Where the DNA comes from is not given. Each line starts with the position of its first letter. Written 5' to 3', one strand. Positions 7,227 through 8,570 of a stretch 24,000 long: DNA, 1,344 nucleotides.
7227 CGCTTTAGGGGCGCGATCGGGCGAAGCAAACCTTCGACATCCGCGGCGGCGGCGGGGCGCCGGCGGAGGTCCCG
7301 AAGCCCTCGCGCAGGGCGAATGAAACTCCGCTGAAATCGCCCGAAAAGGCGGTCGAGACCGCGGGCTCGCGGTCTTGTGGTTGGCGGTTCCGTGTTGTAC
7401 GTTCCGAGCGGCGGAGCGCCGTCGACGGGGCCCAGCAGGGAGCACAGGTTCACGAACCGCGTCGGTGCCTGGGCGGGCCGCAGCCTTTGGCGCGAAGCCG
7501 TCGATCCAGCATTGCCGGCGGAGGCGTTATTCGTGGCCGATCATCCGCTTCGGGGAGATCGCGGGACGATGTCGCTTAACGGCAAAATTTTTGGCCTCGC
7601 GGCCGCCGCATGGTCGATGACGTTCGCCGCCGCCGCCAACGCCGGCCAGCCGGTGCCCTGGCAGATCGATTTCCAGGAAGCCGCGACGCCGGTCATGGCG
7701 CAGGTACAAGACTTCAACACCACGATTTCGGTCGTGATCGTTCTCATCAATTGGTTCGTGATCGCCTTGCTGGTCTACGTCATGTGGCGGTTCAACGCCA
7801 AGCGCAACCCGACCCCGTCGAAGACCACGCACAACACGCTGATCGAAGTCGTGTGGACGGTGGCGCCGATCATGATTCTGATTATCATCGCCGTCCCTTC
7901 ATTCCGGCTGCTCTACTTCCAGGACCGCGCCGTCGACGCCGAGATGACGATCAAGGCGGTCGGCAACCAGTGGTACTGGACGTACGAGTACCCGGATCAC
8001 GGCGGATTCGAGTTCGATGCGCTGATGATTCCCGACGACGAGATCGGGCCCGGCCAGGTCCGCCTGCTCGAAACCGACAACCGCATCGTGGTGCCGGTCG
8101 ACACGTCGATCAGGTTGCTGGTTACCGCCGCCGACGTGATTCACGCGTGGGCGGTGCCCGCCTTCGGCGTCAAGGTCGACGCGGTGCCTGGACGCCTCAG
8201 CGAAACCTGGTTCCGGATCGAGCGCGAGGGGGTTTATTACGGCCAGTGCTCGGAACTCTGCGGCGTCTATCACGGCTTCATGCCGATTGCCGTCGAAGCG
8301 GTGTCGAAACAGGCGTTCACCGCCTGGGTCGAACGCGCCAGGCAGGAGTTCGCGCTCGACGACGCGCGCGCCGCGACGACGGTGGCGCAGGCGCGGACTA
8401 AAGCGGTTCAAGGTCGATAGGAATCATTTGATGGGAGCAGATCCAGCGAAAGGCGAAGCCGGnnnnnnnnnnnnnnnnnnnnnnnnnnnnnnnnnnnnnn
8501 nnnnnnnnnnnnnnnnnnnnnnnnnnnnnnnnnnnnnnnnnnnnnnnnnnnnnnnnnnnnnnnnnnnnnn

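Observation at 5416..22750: An unclassified mosaic intergenic element occurs in 4 copies in 24 kb: conserved core modules flanked by perfect hairpins whose sequence varies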

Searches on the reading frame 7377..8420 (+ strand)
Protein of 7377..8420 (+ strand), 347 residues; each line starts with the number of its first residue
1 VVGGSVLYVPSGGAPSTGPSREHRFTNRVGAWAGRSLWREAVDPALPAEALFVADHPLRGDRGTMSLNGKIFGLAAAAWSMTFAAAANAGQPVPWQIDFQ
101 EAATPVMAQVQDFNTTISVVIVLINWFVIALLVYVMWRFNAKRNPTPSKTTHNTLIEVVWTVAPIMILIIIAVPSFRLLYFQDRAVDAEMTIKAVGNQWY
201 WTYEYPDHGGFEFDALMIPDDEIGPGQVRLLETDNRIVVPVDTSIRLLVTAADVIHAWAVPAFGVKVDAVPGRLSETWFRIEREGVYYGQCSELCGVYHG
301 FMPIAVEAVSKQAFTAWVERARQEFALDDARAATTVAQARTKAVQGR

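Call 21: search_protein_families(library=pfam, proteins=[window:7377-8420:+])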
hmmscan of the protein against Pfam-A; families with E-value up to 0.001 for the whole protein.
window:7377-8420:+ (347 aa): 2 families
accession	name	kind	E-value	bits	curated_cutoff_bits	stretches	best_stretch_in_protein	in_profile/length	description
PF00116.26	COX2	-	4.3e-57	191.6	22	1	190-309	1-120/120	Cytochrome C oxidase subunit II, periplasmic domain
PF02790.20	COX2_TM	-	2.3e-24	85.8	22.8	1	92-178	1-88/88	Cytochrome C oxidase subunit II, transmembrane domain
